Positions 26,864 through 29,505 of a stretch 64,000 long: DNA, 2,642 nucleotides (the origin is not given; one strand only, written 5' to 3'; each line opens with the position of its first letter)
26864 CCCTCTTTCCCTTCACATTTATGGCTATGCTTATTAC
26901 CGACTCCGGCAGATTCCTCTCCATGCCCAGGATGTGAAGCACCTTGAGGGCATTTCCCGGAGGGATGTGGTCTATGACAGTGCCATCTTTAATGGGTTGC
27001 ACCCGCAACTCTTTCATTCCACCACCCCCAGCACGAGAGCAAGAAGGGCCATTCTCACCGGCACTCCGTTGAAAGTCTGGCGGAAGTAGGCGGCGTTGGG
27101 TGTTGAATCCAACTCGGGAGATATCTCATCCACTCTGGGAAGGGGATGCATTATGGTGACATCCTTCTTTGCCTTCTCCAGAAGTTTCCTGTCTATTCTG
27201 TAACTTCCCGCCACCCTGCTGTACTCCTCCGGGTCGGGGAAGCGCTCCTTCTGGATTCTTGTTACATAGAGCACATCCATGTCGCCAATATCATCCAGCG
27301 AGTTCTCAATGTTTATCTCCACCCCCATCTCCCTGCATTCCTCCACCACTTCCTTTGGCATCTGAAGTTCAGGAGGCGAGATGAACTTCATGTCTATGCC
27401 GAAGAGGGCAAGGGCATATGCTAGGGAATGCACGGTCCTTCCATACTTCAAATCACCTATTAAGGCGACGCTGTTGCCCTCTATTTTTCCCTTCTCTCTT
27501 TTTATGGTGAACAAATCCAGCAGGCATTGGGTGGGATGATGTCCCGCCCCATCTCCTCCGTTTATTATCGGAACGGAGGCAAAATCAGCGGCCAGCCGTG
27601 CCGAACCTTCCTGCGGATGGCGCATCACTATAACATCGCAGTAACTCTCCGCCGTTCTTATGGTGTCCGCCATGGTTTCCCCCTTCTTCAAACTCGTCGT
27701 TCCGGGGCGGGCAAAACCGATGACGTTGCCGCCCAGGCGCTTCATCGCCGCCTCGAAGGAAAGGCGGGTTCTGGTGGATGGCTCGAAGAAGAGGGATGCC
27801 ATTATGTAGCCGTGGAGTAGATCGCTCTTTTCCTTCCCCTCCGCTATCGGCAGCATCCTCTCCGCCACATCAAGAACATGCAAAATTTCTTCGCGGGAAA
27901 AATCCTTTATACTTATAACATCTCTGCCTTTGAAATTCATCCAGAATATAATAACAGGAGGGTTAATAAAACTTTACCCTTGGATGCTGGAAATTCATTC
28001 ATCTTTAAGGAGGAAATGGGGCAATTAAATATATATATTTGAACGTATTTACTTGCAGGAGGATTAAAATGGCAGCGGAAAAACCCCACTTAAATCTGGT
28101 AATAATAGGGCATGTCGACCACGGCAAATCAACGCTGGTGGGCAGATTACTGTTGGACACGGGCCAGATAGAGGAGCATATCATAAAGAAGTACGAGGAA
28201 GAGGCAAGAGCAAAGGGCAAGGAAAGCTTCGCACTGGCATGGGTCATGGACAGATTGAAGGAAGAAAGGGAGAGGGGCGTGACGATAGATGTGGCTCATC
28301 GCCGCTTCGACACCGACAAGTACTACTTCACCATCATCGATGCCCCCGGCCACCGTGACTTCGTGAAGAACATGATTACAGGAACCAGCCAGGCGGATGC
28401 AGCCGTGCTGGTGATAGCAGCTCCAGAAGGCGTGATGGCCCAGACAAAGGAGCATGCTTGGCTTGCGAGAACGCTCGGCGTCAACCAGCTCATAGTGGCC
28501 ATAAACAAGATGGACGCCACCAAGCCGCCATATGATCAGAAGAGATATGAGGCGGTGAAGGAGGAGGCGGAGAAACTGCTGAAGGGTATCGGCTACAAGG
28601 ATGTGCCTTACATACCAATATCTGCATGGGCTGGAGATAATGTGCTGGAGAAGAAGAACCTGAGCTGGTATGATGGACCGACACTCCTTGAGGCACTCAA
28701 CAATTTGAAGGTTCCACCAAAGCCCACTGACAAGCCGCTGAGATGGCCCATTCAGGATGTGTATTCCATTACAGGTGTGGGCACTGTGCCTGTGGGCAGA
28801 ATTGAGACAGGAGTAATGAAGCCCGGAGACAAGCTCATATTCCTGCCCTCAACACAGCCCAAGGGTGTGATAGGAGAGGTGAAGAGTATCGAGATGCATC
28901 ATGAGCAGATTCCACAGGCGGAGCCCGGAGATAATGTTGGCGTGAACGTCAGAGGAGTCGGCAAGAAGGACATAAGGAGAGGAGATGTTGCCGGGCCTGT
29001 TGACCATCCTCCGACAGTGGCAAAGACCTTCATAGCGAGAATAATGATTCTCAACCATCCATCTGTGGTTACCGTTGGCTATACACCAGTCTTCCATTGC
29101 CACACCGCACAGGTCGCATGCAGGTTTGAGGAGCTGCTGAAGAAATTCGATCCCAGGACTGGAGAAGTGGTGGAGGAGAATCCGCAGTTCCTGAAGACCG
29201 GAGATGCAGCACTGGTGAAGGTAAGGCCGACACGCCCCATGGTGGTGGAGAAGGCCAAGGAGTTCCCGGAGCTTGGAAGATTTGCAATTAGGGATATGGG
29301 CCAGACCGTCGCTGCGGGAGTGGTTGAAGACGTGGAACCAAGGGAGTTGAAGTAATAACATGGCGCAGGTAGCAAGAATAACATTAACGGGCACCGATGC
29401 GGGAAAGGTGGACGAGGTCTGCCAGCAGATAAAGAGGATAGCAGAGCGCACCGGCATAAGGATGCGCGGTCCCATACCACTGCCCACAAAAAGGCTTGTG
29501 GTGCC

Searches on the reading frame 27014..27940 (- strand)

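Call 33: search_protein_families(library=pfam, proteins=[window:27014-27940:-], max_evalue=0.00001)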
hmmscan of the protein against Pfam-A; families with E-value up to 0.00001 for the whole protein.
window:27014-27940:- (308 aa): 2 families
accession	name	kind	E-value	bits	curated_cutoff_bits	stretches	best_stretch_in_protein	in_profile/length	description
PF02729.26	OTCace_N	-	3.7e-50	170.3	29.9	1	6-147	1-147/148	Aspartate/ornithine carbamoyltransferase, carbamoyl-P binding domain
PF00185.30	OTCace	-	2.8e-35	122.1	29.4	1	155-302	2-156/157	Aspartate/ornithine carbamoyltransferase, Asp/Orn binding domain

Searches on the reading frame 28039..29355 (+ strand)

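Call 33: search_protein_families(library=pfam, proteins=[window:28039-29355:+], max_evalue=0.00001)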
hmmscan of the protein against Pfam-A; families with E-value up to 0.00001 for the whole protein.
window:28039-29355:+ (438 aa): 5 families
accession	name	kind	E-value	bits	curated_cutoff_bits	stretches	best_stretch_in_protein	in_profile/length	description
PF00009.33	GTP_EFTU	-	4.8e-62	209.3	26.5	1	15-221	1-183/188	Elongation factor Tu GTP binding domain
PF22594.2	GTP-eEF1A_C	-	8.3e-38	129.3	27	1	331-430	2-101/101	GTP-eEF1A C-terminal domain-like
PF03143.23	GTP_EFTU_D3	-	2.6e-30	105.3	27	1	325-432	2-105/106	Elongation factor Tu C-terminal domain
PF03144.31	GTP_EFTU_D2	-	1e-19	71.1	30.3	1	248-317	1-71/73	Elongation factor Tu domain 2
PF01926.29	MMR_HSR1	-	7.6e-07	29.7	21.9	0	21-157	3-113/113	50S ribosome-binding GTPase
